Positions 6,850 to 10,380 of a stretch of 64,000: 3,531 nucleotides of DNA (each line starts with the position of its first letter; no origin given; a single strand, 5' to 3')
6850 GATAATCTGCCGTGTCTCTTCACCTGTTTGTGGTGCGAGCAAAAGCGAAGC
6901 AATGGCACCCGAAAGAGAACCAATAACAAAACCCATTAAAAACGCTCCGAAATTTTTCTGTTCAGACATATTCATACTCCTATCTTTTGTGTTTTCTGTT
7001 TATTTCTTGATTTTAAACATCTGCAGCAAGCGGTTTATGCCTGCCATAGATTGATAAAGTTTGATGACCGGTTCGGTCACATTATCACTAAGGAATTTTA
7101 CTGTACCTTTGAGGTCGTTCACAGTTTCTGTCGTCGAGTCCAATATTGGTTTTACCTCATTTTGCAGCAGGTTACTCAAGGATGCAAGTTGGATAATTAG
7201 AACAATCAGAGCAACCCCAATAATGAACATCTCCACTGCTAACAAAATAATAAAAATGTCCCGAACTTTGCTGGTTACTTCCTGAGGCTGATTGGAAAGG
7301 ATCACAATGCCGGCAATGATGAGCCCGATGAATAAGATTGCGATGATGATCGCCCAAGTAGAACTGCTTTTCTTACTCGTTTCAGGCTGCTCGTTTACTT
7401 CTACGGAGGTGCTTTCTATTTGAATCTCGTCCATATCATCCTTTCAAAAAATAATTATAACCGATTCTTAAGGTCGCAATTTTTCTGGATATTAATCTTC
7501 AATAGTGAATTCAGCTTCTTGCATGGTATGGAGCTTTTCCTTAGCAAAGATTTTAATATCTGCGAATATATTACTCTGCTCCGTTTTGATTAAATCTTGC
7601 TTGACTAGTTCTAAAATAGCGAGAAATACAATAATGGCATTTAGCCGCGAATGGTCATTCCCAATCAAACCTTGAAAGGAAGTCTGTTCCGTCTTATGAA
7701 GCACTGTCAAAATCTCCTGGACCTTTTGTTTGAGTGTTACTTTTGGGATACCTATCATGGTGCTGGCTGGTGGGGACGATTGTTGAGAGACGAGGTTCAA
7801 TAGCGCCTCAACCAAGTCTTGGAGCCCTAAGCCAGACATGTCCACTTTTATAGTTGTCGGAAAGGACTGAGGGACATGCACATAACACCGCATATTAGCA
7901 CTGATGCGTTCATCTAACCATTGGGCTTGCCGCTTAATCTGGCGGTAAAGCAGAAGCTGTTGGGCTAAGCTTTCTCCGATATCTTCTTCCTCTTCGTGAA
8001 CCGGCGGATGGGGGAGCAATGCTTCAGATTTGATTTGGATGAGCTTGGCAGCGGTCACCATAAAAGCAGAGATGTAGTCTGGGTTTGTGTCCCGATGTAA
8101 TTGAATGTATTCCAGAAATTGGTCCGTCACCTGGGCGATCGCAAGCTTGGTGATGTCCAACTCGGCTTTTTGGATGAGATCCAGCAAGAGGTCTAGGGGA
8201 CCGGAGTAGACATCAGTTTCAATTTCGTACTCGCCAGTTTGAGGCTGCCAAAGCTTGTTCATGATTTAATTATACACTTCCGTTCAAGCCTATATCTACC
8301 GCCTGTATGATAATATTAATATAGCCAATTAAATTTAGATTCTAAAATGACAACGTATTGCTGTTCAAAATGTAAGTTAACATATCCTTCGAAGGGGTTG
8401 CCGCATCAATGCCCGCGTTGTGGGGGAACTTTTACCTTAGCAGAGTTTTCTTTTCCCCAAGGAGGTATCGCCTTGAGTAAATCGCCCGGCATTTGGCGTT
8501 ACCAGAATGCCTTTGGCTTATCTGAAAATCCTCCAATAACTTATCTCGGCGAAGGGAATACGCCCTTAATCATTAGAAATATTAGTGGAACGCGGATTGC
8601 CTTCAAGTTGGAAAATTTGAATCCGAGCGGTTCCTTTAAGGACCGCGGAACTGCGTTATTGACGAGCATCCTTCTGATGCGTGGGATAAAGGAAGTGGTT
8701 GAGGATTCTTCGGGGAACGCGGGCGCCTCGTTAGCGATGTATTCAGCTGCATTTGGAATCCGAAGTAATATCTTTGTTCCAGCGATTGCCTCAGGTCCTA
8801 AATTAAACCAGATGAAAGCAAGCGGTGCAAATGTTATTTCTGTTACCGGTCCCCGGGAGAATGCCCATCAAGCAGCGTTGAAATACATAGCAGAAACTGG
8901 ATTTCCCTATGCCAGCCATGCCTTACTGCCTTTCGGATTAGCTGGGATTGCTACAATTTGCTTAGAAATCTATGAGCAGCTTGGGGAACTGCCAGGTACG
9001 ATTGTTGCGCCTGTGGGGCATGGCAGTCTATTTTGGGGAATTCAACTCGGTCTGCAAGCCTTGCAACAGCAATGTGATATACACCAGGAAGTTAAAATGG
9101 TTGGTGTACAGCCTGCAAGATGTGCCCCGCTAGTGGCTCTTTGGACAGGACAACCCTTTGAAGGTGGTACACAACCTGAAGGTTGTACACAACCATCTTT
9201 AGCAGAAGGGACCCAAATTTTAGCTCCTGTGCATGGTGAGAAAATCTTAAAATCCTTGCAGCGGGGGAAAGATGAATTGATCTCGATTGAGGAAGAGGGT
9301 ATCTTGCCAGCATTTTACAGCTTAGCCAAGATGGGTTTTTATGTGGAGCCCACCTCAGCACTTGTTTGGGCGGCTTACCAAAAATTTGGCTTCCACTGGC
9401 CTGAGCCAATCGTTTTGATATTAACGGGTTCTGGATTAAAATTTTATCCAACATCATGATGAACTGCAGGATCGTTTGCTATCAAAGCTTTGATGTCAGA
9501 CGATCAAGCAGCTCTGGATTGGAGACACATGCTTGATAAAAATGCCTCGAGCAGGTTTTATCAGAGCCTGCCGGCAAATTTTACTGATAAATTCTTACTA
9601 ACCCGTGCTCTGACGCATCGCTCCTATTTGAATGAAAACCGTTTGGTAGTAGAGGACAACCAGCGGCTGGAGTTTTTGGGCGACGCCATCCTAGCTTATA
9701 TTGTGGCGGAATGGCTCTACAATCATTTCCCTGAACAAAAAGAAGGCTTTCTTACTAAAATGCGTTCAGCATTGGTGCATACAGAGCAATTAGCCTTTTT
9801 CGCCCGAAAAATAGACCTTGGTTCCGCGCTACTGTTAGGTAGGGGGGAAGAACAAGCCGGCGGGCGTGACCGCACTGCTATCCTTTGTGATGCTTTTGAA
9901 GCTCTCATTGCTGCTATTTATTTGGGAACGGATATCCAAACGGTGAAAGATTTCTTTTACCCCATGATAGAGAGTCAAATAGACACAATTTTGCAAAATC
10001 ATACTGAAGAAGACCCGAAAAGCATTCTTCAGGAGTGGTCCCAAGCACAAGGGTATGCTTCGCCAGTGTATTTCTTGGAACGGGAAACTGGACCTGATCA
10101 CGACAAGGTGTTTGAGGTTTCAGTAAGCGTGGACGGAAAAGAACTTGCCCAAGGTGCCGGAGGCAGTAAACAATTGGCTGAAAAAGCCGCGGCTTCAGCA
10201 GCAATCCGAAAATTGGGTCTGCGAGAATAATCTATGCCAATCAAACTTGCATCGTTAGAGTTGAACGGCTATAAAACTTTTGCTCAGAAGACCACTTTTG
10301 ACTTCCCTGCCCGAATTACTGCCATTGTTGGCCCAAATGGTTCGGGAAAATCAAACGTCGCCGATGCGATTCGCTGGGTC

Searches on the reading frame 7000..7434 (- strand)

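Call 48: search_protein_families(library=pfam, proteins=[window:7000-7434:-], max_evalue=0.0001)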
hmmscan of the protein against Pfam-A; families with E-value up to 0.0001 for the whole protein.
window:7000-7434:- (144 aa): 1 family
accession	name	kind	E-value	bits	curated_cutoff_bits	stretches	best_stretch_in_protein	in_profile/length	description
PF06103.16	DUF948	-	3.6e-05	24.3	37.2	0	70-135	4-65/89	Bacterial protein of unknown function (DUF948)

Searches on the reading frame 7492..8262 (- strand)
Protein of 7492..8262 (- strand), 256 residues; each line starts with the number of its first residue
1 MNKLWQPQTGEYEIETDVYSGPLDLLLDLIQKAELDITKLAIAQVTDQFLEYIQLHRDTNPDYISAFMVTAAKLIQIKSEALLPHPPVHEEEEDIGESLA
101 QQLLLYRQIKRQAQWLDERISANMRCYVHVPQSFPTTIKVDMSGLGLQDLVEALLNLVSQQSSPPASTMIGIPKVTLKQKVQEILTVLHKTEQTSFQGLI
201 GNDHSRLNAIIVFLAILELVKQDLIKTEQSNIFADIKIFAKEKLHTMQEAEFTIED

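Call 47: search_protein_families(library=pfam, proteins=[window:7492-8262:-], max_evalue=0.00001)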
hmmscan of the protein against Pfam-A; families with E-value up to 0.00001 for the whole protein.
window:7492-8262:- (256 aa): 1 family
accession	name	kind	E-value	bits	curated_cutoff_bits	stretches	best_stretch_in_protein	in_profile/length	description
PF02616.19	SMC_ScpA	-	1.6e-27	97.4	24.6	1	29-238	1-229/232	Segregation and condensation protein ScpA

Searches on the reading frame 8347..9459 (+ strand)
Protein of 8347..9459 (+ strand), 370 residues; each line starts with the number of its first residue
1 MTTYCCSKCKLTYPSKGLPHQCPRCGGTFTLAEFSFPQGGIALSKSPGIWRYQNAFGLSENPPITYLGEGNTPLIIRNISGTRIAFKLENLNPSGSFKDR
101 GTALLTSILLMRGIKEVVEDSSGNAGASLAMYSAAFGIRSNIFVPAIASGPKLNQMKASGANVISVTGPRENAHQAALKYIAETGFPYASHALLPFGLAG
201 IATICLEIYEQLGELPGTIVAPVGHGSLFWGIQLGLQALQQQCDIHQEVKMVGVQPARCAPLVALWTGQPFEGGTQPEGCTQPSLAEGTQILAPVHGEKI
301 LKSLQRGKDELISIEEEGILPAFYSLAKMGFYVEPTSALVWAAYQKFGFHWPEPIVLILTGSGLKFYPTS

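Call 47: search_protein_families(library=pfam, proteins=[window:8347-9459:+], max_evalue=0.00001)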
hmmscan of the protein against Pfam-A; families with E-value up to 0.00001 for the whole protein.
window:8347-9459:+ (370 aa): 1 family
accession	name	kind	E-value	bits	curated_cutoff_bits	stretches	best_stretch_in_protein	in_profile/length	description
PF00291.31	PALP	-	1.4e-63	215.4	35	1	67-361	3-295/295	Pyridoxal-phosphate dependent enzyme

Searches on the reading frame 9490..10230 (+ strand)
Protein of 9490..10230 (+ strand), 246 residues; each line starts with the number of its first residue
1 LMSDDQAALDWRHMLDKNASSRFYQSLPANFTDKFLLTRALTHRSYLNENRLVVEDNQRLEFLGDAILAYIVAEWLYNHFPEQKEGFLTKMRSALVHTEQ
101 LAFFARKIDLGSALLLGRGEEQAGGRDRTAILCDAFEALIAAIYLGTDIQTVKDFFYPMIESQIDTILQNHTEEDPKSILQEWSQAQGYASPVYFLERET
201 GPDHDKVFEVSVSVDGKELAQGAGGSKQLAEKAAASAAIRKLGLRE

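Call 47: search_protein_families(library=pfam, proteins=[window:9490-10230:+], max_evalue=0.00001)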
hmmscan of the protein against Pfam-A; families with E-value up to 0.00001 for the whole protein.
window:9490-10230:+ (246 aa): 4 families
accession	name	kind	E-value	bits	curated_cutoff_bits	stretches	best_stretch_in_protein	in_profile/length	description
PF14622.11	Ribonucleas_3_3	-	8.7e-37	126.6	35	1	33-158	1-122/128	Ribonuclease-III-like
PF00636.31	Ribonuclease_3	-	4.2e-24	85.7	27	1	58-145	1-99/102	Ribonuclease III domain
PF00035.32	dsrm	-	8.6e-18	65.1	23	1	176-242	1-66/66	Double-stranded RNA binding motif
PF22935.1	RM44_endonuclase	-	1.4e-07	32.1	27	1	27-143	13-139/139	Large ribosomal subunit protein mL44, endonuclease domain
